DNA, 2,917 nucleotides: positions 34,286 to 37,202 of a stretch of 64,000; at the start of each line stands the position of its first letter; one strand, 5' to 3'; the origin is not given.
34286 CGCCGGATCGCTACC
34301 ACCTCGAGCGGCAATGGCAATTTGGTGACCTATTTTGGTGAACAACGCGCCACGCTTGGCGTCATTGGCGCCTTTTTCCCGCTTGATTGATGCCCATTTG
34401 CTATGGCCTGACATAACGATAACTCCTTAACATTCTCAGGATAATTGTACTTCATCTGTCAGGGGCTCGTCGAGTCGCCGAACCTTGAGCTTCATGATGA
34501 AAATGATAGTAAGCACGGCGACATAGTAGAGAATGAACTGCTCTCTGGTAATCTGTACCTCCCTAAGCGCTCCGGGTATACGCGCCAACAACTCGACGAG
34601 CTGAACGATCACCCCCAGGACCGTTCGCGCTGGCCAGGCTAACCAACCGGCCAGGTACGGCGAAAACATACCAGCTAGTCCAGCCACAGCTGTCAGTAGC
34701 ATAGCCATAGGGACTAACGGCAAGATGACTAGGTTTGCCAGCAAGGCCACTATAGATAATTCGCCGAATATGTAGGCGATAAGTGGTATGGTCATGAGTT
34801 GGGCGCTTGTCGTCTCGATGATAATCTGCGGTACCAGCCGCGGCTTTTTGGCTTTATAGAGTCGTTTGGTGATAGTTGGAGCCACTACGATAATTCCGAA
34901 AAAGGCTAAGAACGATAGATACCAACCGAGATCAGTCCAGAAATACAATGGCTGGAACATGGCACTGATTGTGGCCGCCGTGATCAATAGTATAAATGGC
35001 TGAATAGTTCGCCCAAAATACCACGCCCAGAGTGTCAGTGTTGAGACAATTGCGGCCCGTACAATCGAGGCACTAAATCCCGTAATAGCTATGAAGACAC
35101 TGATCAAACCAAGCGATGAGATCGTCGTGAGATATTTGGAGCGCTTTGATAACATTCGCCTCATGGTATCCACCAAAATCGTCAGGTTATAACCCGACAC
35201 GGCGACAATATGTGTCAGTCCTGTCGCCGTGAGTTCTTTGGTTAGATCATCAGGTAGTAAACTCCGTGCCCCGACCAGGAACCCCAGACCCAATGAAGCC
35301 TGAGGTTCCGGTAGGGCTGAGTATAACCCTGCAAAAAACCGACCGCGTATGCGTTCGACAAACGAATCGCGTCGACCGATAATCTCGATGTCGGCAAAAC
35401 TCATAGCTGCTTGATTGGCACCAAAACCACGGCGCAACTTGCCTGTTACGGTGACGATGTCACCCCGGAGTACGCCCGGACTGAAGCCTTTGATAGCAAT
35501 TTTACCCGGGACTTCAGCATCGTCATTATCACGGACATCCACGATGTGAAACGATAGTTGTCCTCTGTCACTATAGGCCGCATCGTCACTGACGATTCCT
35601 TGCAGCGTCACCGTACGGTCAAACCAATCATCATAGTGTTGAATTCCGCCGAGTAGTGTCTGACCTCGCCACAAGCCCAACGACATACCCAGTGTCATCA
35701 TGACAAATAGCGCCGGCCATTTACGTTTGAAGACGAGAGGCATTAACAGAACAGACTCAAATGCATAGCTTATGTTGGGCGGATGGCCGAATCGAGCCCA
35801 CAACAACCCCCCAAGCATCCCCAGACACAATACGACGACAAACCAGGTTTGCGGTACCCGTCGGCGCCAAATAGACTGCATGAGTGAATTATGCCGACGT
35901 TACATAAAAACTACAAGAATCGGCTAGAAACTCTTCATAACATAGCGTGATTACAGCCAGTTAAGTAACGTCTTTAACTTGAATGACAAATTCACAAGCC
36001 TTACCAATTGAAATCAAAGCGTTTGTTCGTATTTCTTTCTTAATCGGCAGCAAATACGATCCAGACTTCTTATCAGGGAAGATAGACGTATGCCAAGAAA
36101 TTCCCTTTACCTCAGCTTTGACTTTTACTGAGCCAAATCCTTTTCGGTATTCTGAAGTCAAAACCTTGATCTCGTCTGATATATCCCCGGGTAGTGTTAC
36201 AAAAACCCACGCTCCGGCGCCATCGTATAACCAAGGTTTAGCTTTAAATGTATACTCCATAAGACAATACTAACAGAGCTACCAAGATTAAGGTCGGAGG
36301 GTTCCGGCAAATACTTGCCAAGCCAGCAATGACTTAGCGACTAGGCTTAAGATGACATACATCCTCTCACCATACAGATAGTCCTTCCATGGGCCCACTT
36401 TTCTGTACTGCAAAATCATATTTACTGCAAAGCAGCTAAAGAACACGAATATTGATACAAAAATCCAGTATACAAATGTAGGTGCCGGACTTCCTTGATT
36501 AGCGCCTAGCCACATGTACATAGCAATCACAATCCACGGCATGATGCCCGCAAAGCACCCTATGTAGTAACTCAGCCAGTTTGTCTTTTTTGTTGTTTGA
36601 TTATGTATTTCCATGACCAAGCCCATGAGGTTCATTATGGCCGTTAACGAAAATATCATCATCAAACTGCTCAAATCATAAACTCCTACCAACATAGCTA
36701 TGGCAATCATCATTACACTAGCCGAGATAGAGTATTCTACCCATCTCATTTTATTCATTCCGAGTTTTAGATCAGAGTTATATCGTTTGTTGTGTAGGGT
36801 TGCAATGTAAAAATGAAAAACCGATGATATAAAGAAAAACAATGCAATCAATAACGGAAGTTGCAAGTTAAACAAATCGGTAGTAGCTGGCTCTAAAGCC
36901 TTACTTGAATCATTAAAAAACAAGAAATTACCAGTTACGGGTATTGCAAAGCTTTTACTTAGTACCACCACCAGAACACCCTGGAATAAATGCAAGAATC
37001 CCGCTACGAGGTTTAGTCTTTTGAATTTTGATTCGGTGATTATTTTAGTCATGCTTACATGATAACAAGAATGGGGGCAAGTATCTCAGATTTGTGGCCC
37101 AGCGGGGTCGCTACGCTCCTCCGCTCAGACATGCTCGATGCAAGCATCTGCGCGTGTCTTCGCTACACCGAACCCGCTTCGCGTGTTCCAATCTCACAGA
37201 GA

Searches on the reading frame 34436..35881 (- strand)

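Call 47: search_protein_families(library=pfam, proteins=[window:34436-35881:-], max_evalue=0.01)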
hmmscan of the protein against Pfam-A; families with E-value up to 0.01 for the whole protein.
window:34436-35881:- (481 aa): 3 families
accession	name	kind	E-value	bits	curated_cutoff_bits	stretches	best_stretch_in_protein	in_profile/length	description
PF03772.21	Competence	-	2.2e-44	152.3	23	1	202-464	2-267/270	Competence protein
PF13567.11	DUF4131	-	1.8e-06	28.2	31.6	1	13-151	8-132/165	Domain of unknown function (DUF4131)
PF11395.13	bCoV_NS7B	-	0.003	17.8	25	0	449-475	16-42/43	Betacoronavirus NS7B protein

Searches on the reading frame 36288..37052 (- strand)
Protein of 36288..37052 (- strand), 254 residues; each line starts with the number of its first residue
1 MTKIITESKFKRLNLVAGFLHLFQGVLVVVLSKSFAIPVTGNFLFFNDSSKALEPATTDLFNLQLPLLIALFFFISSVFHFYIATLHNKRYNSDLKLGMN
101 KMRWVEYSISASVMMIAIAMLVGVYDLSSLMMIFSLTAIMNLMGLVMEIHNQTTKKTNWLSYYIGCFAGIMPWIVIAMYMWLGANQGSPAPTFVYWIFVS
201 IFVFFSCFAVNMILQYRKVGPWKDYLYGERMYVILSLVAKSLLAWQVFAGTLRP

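Call 47: search_protein_families(library=pfam, proteins=[window:36288-37052:-], max_evalue=0.01)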
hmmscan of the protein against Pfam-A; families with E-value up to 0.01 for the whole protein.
window:36288-37052:- (254 aa): 1 family
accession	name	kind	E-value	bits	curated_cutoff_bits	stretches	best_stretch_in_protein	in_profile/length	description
PF18761.7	Heliorhodopsin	-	1.1e-97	326.6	26.7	1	11-252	2-242/242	Heliorhodopsin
